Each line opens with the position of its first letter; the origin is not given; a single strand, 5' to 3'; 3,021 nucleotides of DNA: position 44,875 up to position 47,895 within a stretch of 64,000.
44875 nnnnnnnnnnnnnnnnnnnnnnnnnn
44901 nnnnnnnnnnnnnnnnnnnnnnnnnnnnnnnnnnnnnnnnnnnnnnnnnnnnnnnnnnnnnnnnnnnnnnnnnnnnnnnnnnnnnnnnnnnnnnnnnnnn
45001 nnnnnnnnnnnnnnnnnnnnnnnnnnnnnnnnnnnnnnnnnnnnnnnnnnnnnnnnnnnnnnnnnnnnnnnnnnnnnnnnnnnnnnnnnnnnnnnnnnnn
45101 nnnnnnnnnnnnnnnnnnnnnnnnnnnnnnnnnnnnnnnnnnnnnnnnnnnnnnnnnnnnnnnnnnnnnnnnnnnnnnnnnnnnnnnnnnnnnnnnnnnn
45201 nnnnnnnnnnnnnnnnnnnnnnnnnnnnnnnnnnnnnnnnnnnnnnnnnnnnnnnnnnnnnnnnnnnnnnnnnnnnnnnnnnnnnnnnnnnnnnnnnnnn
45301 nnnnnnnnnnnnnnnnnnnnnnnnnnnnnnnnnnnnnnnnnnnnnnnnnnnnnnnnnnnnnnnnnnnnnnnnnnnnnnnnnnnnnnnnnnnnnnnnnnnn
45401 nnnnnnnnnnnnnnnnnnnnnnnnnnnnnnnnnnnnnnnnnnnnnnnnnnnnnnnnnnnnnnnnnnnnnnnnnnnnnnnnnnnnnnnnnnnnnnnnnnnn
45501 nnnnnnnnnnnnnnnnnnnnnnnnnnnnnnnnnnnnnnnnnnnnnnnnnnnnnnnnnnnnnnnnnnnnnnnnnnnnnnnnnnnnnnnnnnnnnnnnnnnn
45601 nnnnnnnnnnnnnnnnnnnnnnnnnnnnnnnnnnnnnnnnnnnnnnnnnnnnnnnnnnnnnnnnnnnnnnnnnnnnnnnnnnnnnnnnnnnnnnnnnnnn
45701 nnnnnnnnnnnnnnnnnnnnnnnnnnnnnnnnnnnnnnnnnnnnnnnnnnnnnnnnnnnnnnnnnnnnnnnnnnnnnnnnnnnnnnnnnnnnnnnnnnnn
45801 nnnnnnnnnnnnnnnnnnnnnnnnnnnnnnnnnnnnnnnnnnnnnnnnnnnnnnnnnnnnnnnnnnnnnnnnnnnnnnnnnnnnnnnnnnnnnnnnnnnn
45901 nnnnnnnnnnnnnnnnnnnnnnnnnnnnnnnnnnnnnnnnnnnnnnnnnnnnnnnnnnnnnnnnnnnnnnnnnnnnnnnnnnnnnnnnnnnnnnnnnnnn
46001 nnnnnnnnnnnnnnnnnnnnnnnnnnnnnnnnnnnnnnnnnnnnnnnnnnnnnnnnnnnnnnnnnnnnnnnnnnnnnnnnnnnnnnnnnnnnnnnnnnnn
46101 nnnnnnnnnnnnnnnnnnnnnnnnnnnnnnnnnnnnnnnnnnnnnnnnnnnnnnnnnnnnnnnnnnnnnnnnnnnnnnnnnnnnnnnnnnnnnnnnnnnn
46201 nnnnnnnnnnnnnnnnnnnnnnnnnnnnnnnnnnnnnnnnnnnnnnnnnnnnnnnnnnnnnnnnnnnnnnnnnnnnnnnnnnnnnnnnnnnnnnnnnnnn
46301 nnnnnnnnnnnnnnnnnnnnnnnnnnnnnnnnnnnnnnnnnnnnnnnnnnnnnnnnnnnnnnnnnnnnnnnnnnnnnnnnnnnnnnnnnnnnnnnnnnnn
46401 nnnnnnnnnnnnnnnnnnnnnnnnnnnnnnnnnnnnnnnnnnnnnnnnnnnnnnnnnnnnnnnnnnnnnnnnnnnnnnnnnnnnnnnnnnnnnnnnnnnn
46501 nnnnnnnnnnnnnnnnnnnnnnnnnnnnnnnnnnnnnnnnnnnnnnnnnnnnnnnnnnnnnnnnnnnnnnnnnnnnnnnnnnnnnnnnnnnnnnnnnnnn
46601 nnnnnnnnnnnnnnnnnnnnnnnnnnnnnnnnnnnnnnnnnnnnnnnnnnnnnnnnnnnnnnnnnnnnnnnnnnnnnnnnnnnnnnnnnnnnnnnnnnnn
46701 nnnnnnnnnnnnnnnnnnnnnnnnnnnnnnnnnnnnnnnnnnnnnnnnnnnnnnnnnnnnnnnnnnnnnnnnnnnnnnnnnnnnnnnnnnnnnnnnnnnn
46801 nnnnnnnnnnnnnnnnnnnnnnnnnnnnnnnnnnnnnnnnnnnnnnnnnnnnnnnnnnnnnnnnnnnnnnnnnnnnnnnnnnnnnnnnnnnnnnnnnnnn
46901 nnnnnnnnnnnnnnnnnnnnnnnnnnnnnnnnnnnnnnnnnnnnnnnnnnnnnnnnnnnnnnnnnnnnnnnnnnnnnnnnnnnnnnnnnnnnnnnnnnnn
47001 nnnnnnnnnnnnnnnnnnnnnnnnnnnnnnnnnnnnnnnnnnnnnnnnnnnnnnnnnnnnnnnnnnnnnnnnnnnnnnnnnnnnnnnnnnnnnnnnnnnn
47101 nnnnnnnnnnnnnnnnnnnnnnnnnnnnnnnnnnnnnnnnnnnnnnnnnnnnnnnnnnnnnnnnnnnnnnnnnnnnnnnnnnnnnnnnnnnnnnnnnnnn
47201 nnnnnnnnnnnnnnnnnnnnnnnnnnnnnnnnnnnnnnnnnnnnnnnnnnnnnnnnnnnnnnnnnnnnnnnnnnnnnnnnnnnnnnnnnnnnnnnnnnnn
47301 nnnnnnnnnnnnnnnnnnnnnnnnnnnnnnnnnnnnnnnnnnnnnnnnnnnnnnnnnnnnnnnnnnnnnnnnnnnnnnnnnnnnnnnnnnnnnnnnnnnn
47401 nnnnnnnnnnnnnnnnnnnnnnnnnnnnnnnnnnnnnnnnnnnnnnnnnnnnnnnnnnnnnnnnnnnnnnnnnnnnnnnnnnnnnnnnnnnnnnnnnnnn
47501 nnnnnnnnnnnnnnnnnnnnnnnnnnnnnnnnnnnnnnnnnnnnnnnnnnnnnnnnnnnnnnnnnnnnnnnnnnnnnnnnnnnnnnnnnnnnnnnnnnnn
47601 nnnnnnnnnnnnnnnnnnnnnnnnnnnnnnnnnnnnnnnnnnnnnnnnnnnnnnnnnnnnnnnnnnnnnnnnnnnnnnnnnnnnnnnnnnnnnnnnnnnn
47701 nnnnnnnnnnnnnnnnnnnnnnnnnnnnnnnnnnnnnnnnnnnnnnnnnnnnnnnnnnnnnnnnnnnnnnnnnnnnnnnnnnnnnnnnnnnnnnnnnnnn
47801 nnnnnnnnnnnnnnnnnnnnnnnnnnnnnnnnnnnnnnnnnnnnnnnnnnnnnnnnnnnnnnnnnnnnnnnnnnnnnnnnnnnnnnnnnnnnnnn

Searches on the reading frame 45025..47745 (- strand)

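Call 49: search_protein_families(library=pfam, proteins=[window:45025-47745:-], max_evalue=0.00001)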
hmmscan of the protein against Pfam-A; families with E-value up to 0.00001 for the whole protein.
window:45025-47745:- (906 aa): 3 families
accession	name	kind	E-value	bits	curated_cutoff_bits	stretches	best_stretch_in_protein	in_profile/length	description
PF02738.23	MoCoBD_1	-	1.1e-59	201.9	27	1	311-544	5-241/244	Molybdopterin cofactor-binding domain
PF20256.3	MoCoBD_2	-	3.4e-45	155.2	27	1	576-844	15-283/283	Molybdopterin cofactor-binding domain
PF01315.27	Ald_Xan_dh_C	-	3.5e-16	59.9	31.3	1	186-291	2-110/110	Aldehyde oxidase and xanthine dehydrogenase, a/b hammerhead domain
